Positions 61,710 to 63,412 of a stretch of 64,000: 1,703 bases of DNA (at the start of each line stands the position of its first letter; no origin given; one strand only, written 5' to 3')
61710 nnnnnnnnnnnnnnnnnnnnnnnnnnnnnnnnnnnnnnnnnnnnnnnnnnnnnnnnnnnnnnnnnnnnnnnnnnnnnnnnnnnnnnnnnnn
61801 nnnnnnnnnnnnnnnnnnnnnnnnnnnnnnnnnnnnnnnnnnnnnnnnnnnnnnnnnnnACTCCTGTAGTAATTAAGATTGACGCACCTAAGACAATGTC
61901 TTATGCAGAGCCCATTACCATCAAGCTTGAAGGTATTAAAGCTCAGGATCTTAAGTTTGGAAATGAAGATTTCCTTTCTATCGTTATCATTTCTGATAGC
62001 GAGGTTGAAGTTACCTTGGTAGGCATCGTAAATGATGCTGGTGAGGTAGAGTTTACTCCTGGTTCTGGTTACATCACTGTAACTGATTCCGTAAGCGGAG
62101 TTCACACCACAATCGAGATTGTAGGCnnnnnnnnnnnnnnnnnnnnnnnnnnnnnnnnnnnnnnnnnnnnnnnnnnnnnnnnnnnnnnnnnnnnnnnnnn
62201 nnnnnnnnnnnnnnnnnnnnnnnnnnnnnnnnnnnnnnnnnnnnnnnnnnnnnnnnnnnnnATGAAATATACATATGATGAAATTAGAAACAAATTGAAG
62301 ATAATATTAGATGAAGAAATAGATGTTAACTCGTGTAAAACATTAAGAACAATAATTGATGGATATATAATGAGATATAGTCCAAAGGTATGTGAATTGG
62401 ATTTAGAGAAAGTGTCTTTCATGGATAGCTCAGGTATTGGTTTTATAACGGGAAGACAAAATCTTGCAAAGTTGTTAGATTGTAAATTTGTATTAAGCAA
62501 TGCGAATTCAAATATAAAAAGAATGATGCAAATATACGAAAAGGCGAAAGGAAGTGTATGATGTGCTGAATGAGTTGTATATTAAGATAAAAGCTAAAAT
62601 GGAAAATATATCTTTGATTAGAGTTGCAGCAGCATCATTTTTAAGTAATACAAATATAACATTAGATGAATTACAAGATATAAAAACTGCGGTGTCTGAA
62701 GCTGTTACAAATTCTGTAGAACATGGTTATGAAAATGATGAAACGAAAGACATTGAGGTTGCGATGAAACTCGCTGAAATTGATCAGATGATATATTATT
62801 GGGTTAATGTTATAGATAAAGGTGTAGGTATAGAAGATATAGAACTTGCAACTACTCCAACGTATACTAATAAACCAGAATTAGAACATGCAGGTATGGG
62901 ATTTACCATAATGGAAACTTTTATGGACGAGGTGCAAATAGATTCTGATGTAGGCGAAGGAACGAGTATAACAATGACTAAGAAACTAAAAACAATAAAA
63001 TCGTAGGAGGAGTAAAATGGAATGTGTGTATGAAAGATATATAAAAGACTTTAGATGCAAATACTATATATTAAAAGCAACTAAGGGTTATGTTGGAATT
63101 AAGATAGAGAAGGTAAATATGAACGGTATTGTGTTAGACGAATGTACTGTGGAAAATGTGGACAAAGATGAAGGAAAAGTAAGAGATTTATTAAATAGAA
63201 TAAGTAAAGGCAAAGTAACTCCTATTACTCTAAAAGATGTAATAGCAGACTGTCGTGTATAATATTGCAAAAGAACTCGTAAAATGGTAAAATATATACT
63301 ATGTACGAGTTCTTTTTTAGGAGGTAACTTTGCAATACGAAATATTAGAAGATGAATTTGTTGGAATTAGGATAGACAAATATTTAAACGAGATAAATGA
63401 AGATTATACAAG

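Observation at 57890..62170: GC-richer island of three tandem paralogous genes encoding a conserved polytopic membrane domain fused to a modular, unrecognised ectodomain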

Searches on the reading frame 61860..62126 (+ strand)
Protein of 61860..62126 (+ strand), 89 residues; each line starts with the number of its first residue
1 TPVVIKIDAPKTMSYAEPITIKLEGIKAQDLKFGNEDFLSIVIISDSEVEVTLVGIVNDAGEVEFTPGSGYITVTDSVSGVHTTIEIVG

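Call 39: find_homologous_proteins(query=A4, max_evalue=0.01)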
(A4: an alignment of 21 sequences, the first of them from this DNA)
Query A4 (21 sequences) (89 aa, profile of the alignment): 2 proteins with E <= 0.01 among 786 candidates.
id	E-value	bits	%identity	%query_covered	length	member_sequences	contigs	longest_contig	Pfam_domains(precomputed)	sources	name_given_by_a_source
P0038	1.4e-37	145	90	100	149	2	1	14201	-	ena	-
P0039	1.6e-25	107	65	87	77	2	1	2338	-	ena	-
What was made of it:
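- Tried and rejected: Only two extra fragments of the same family (call 39).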

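Call 40: search_solved_structures(query=A4, max_evalue=10)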
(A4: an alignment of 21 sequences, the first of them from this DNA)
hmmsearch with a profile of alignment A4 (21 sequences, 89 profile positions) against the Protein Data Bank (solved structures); distinct sequences matched with E-value up to 10: 10.
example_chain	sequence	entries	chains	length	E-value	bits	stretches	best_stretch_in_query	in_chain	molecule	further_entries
8ya0_A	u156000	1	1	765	0.27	14.5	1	17-81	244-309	Protein translocase subunit SecA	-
2ibm_A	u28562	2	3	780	0.28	14.5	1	17-81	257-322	Preprotein translocase secA subunit | Protein translocase subunit SecA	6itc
7xha_A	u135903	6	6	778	0.28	14.5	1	17-81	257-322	Protein translocase subunit SecA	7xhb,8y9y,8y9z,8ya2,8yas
3dl8_A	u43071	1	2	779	0.28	14.5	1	17-81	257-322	Protein translocase subunit secA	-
3jv2_A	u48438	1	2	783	0.29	14.4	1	17-81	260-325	Protein translocase subunit SecA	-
3iqm_A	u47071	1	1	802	0.29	14.4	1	17-81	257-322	Protein translocase subunit secA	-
1m6n_A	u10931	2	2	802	0.29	14.4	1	17-81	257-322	Preprotein translocase secA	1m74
5eul_A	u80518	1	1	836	0.31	14.3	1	17-81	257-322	Protein translocase subunit SecA, Insertion Peptide Chimera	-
1tf2_A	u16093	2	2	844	0.32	14.3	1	17-81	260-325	Preprotein translocase secA subunit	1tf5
3iqy_A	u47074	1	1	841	0.35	14.2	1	17-81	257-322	Protein translocase subunit secA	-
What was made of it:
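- On Pfam/NCBIfam bacterial Ig-like domain families (Big_1 to Big_13, PKD, FN3 and others): The module profile has no PDB sequence hit below E = 0.27 (call 40).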

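Call 49: predict_structure(alignment_id=A4)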
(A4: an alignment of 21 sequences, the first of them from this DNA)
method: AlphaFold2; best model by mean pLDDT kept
length: 89 residues; sequences in the alignment: 21
mean_pLDDT: 90.1   pTM: 0.77
mean pLDDT of the five models: 90.1, 63.0, 58.8, 57.4, 56.9
residues with pLDDT >= 90: 62; 70-90: 25; 50-70: 2; < 50: 0
segments of 3 or more residues with pLDDT < 50: none
pLDDT, mean of each block of 10 residues (from residue 1): 82 93 93 92 95 89 82 93 92
secondary structure, 60 per line:
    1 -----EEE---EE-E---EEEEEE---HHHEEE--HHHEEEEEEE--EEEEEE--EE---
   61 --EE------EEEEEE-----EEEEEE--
elements in order: E6-8 E19-24 E31-33 E39-45 E48-53 E71-76 E82-87
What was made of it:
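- On Ig-like beta-sandwich fold (structural class): The module model has pLDDT 90 and 7 strands, but only one of five models was confident (call 49).
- The module-only model has pLDDT 90 (call 49). Just one of the five module models was confident (call 49), and all fold matches are weak (E of 3e-3 or worse).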

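Call 54: fold_search(model_id=the predicted structure, library=pdb)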
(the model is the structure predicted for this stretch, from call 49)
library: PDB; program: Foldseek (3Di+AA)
matches with E <= 10: 1211; with E <= 0.001: 0
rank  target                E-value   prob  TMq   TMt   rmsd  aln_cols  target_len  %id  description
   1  4xvo_A                3.3e-03  1.00  0.48  0.25   4.9        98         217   17  L,D-transpeptidase from Mycobacterium smegmatis (released 2015-02-11)
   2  9hcj_10               8.6e-03  1.00  0.50  0.03   6.7       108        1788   11  D. discoideum nuclear pore complex (released 2024-12-25)
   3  2l04_MODEL_1_A        1.2e-02  1.00  0.53  0.52   5.0        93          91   13  The Solution Structure of the C-terminal Ig-like Domain of the Bacteriophage Lambda Tail Tube Protein (released 2010-09-22)
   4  4hu2                  1.7e-02  0.99  0.46  0.26   6.0       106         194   16  Crystal structure of LdtMt2, a L,D-transpeptidase from Mycobacterium tuberculosis: domain A and B (released 2012-12-12)
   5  8ovu_A                1.8e-02  0.85  0.36  0.33   5.6        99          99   14  Human titin immunoglobulin-like 21 domain (released 2023-11-29)
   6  7daa_A                2.2e-02  1.00  0.54  0.55   5.1        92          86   14  Crystal structure of basigin complexed with anti-basigin Fab fragment (released 2021-10-20)
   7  2jh2_A                2.2e-02  0.75  0.36  0.25  15.5       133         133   12  X-ray crystal structure of a cohesin-like module from Clostridium perfringens (released 2007-11-06)
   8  2jh2_B                2.6e-02  0.44  0.28  0.20  16.0       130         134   13  X-ray crystal structure of a cohesin-like module from Clostridium perfringens (released 2007-11-06)
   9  5erp_B                3.5e-02  0.96  0.43  0.13   5.7       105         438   14  Crystal structure of human Desmocollin-2 ectodomain fragment EC2-5 (released 2016-06-15)
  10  4ofp_B                3.9e-02  0.96  0.46  0.23   8.2       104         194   12  Crystal Structure of SYG-2 D3-D4 (released 2014-02-19)
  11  7y4x_A                4.8e-02  0.84  0.42  0.40   5.8       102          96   13  Crystal structure of sDscam Ig1 domain, isoform alpha7 (released 2023-05-24)
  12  5ihb_A                4.8e-02  0.80  0.36  0.20   6.3       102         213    9  Structure of the immune receptor CD33 (released 2017-03-29)
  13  2jh2_C                4.8e-02  0.28  0.27  0.19  15.6       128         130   16  X-ray crystal structure of a cohesin-like module from Clostridium perfringens (released 2007-11-06)
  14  1hdm_A                5.1e-02  0.69  0.35  0.20   7.1        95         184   10  HISTOCOMPATIBILITY ANTIGEN HLA-DM (released 1999-09-10)
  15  8a1l_A                5.7e-02  0.93  0.44  0.15   5.8       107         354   17  Crystal structure of the transpeptidase LdtMt2 from Mycobacterium tuberculosis in complex with alpha-chloro ketone 2 (released 2023-06-14)
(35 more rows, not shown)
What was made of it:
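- On Ig-like beta-sandwich fold (structural class): All top Foldseek hits are Ig-like domains, but they are weak (E of 3e-3 or worse; TM-score 0.36-0.54; call 54).
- Closest known: Bacterial and phage Ig-like domains. Same: The fold is a beta-sandwich of about 90 residues (call 54).
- Its best Foldseek matches are all Ig-like domains: the L,D-transpeptidase Ig-like (BIg) domain 4xvo, the lambda gpV C-terminal Ig domain 2l04, basigin and titin, with TM-scores of 0.36-0.54 (call 54).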

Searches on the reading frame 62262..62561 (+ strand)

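Call 62: search_protein_families(library=pfam, proteins=[window:62262-62561:+], max_evalue=0.01)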
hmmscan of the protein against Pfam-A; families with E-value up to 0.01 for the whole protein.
window:62262-62561:+ (99 aa): 2 families
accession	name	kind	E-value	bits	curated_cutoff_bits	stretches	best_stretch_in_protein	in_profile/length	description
PF01740.26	STAS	-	6.3e-10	39.2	22.6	1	12-93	11-92/106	STAS domain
PF13466.11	STAS_2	-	7.3e-06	26.5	29.2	1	16-92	3-77/80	STAS domain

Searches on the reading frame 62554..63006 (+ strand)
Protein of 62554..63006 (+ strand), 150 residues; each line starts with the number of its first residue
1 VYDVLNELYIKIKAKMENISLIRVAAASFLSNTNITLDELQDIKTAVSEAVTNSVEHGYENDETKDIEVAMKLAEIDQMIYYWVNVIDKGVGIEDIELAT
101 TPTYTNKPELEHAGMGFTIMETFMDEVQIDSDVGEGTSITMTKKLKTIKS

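Call 62: search_protein_families(library=pfam, proteins=[window:62554-63006:+], max_evalue=0.01)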
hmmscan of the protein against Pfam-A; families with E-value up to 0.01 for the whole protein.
window:62554-63006:+ (150 aa): 2 families
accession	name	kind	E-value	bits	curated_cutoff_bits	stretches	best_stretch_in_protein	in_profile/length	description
PF13581.12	HATPase_c_2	-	1.5e-23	83.7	27.4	1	13-143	2-127/127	Histidine kinase-like ATPase domain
PF02518.31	HATPase_c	-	1.7e-11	44.9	26.4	1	42-146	5-110/111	Histidine kinase-, DNA gyrase B-, and HSP90-like ATPase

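Call 71: find_related_loci(query=A5, collection=metagenome_contigs, flank=8000)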
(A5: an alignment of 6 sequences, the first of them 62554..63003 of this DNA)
Query A5 (150 aa) in metagenome_contigs; peptide patterns used: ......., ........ (x = any residue, [..] = any of these).
600 stretches matched a pattern (row limit reached: there are more); 573 encode a relative of the query (tblastn E <= 1e-3); the best 80 are kept; 80 distinct loci.
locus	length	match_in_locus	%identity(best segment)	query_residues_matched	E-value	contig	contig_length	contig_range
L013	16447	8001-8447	55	6-150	2e-46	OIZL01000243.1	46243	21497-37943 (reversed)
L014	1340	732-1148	56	5-142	9e-46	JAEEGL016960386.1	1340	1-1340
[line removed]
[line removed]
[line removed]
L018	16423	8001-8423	49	6-150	3e-40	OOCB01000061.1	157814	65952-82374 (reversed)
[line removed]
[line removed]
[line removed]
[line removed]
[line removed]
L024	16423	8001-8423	48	6-150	2e-38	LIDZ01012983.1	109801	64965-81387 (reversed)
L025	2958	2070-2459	49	1-137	2e-38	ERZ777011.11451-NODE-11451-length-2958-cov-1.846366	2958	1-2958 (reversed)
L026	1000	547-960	49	6-148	4e-40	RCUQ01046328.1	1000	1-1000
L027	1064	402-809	48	6-146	2e-39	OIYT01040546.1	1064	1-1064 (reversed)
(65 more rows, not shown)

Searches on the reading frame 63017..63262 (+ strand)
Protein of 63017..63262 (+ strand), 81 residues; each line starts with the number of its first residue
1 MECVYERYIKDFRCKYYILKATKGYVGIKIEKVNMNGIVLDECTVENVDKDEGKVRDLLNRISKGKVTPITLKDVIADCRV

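Call 62: search_protein_families(library=pfam, proteins=[window:63017-63262:+], max_evalue=0.01)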
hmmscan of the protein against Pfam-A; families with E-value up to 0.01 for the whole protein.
window:63017-63262:+ (81 aa): 1 family
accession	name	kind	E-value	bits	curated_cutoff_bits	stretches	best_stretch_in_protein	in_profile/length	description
PF20124.4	DUF6514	-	1.3e-09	38.5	23.9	1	10-79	16-91/94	Family of unknown function (DUF6514)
